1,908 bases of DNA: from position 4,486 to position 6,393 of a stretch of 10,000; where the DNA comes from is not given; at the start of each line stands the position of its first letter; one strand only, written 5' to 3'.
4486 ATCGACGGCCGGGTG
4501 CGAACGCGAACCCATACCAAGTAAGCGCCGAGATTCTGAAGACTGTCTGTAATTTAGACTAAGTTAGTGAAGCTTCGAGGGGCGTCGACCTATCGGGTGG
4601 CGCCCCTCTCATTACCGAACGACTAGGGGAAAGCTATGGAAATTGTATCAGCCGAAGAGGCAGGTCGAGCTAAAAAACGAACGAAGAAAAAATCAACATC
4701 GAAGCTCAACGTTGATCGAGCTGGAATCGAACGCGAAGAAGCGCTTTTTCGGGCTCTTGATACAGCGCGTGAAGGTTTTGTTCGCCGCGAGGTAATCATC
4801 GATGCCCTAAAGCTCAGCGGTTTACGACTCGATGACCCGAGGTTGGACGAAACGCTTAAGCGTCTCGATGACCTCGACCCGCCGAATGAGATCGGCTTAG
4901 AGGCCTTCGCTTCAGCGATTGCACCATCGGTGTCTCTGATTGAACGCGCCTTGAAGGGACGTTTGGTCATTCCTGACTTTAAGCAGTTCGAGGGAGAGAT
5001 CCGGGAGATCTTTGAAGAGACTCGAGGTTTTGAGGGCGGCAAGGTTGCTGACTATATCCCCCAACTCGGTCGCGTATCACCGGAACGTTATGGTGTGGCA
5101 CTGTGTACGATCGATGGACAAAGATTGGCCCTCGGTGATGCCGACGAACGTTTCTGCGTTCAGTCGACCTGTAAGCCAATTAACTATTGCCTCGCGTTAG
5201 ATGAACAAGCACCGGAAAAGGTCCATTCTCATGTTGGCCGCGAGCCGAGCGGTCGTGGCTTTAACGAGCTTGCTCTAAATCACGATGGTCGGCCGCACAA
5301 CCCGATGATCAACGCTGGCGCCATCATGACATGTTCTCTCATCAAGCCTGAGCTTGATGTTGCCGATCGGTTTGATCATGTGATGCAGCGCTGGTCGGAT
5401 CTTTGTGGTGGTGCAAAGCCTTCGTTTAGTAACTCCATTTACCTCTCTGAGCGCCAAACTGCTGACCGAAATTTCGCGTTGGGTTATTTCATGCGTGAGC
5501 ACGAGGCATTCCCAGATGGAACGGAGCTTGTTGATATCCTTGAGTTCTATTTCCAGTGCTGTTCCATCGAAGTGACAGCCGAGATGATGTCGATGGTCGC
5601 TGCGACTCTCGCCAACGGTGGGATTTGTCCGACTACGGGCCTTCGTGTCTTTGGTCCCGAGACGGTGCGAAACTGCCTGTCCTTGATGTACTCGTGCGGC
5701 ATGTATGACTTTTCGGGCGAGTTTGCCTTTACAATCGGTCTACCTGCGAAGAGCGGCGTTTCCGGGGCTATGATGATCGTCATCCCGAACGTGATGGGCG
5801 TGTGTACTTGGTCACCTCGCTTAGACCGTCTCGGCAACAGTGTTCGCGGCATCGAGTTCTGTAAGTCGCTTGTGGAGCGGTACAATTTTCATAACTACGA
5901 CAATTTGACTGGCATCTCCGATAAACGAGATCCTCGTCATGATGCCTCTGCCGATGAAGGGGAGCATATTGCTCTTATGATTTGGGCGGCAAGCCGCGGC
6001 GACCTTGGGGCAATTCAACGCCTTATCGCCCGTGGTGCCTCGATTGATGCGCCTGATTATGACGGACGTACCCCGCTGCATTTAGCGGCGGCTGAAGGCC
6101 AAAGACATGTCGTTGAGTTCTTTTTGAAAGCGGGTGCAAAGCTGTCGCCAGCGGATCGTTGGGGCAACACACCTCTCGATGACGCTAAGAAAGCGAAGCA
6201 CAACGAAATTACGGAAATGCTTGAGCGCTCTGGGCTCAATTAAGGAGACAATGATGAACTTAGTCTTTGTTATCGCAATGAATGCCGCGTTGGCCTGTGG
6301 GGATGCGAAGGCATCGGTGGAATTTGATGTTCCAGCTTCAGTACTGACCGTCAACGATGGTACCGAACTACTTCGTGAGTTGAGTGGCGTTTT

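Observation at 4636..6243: Metazoan-like full-length glutaminase (EF-hand-like N-domain plus catalytic domain plus three ankyrin repeats) in a prokaryotic operon context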

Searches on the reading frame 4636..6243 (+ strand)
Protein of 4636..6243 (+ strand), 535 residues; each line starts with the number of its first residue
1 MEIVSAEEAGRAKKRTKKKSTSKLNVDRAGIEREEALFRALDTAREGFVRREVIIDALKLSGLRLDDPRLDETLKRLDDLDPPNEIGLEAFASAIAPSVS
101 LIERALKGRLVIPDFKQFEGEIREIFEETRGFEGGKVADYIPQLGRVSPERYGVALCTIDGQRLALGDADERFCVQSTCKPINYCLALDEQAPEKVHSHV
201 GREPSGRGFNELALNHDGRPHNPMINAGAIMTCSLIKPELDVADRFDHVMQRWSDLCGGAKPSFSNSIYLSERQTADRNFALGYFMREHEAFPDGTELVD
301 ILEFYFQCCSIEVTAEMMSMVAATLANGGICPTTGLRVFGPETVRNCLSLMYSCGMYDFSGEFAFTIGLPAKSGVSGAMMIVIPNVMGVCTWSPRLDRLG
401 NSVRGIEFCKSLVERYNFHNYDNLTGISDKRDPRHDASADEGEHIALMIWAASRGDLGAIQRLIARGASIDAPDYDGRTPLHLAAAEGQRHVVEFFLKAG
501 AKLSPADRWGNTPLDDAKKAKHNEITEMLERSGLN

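Call 3: search_protein_families(library=pfam, proteins=[window:4636-6243:+], max_evalue=0.01)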
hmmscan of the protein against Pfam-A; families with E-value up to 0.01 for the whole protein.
window:4636-6243:+ (535 aa): 7 families
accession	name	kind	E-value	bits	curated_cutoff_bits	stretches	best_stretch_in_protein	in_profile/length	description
PF04960.20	Glutaminase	-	7.9e-110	367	27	1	135-421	1-286/286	Glutaminase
PF12796.13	Ank_2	-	4.3e-22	78.9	27.3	2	449-529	2-79/90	Ankyrin repeats (3 copies)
PF00023.36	Ank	-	9.8e-14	51.2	21.1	1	476-504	1-29/33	Ankyrin repeat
PF13637.12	Ank_4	-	8.1e-12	45.5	22.7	1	449-497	2-50/50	Ankyrin repeats (many copies)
PF17959.7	EF-hand_14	-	1.2e-10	42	23.7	1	34-113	2-90/90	EF-hand domain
PF13857.12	Ank_5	-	9.5e-09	35.9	27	1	463-515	1-54/56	Ankyrin repeats (many copies)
PF13606.12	Ank_3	-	2.2e-07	31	22.3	1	476-503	1-28/30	Ankyrin repeat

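Call 4: search_solved_structures(query=window:4636-6243:+, show_alignments=3)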
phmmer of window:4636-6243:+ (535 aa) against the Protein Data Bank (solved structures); distinct sequences matched with E-value up to 0.001: 459 (the best 60 are shown).
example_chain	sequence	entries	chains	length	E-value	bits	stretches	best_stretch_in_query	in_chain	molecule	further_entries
5uqe_A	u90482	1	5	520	2.9e-160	537.7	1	36-530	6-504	Glutaminase kidney isoform, mitochondrial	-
8gwr_B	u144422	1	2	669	1.7e-159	535.1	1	34-530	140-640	Glutaminase kidney isoform, mitochondrial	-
8szl_A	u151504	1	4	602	7.5e-150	503.3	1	54-530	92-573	Glutaminase liver isoform, mitochondrial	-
8t0z_A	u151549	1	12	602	1.4e-149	502.4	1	54-530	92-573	Glutaminase liver isoform, mitochondrial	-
3ss3_A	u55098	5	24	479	6.8e-139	467.1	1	35-441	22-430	Glutaminase C | Glutaminase kidney isoform, mitochondrial | Isoform 2 of Glutaminase kidney isoform, mitochondrial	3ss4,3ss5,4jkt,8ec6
8ima_A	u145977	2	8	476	2.1e-138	465.5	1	34-438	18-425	Glutaminase kidney isoform, mitochondrial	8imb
8bsl_A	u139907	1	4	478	2.2e-138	465.5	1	34-438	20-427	Glutaminase kidney isoform, mitochondrial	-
6ul9_A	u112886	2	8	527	2.6e-138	465.2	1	34-438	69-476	Glutaminase kidney isoform, mitochondrial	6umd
3unw_A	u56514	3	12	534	2.7e-138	465.2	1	34-438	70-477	Glutaminase kidney isoform, mitochondrial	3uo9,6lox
8jub_A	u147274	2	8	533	2.8e-138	465.1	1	34-438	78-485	Glutaminase kidney isoform, mitochondrial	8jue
5fi2_A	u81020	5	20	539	2.8e-138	465.1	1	34-438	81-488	Glutaminase kidney isoform, mitochondrial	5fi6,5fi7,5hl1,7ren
7rgg_A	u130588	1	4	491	3.9e-138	464.6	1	34-437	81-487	Glutaminase kidney isoform, mitochondrial 68 kDa chain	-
5d3o_A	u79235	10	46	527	9.4e-138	463.4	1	34-438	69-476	Glutaminase kidney isoform, mitochondrial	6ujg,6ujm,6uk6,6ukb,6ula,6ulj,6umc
5i94_A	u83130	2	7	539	1e-137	463.3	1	34-438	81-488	Glutaminase kidney isoform, mitochondrial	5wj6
5wj6_B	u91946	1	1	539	1.4e-137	462.8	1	34-438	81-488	Glutaminase kidney isoform, mitochondrial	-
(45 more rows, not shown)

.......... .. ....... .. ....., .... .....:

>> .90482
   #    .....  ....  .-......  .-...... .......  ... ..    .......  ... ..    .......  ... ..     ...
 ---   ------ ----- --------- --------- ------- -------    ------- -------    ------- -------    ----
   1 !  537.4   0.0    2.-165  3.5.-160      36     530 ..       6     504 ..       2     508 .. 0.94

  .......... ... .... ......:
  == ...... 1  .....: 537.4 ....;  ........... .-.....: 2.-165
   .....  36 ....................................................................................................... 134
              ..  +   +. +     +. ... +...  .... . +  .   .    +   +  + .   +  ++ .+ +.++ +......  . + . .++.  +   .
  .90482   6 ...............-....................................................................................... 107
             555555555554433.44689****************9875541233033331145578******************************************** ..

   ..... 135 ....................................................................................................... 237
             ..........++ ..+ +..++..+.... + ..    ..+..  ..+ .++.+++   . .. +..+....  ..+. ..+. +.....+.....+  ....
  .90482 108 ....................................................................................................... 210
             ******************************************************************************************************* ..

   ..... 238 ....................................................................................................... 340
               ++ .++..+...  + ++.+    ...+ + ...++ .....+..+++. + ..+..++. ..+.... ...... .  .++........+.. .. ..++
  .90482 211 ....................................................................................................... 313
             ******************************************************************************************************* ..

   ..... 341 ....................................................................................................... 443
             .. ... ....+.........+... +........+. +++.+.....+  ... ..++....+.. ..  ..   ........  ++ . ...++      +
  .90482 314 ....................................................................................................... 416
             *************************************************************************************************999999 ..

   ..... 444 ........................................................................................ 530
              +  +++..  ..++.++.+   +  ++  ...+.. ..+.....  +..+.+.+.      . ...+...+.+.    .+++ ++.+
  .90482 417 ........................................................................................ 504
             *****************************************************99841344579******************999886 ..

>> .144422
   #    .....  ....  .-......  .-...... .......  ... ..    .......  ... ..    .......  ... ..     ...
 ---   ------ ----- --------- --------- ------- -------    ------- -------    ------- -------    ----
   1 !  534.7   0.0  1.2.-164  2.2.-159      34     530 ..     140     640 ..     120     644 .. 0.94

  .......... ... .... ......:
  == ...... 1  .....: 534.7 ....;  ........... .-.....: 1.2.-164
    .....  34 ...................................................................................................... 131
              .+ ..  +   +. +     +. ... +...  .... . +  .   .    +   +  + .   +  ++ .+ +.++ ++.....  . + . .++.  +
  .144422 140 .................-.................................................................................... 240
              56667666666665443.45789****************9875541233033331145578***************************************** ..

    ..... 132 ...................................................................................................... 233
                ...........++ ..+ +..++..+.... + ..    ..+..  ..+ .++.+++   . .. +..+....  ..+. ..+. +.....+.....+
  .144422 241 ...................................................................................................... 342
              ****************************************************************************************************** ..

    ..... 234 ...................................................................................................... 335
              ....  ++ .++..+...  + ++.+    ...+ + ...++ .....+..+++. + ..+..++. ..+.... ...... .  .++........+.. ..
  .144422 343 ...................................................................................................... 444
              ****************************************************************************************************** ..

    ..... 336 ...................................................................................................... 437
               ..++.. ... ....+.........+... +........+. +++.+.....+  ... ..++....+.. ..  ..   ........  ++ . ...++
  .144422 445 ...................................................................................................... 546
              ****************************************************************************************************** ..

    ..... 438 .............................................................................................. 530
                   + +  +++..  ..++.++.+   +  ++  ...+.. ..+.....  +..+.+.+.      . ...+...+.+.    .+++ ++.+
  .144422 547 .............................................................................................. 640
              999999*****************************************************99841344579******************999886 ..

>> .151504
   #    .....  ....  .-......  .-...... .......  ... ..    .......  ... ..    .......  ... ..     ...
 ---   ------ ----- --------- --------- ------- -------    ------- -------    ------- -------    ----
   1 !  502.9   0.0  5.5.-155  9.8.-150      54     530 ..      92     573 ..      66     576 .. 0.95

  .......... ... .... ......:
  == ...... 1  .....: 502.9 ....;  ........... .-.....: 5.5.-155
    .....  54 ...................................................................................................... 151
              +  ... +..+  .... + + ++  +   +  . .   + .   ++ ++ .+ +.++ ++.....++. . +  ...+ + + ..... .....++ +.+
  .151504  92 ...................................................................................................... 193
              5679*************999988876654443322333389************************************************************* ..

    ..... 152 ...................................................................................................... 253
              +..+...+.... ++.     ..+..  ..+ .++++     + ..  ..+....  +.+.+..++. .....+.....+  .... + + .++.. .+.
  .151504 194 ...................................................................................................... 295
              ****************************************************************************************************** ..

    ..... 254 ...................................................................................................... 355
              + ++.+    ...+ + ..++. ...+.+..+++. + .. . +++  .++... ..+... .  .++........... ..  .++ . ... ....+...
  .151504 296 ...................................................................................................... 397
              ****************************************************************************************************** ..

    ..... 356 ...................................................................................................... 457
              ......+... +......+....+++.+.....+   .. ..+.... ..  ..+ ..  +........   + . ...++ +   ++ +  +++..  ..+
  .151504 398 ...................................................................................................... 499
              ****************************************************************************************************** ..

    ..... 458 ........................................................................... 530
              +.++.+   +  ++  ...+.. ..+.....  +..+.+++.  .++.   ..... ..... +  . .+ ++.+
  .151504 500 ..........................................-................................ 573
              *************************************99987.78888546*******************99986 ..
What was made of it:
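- Closest known: Short bacterial glutaminases GlsA1/YbaS and GlsB/YneH. Same: Same catalytic domain family (PF04960) and serine-lysine chemistry (calls 3, 4).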
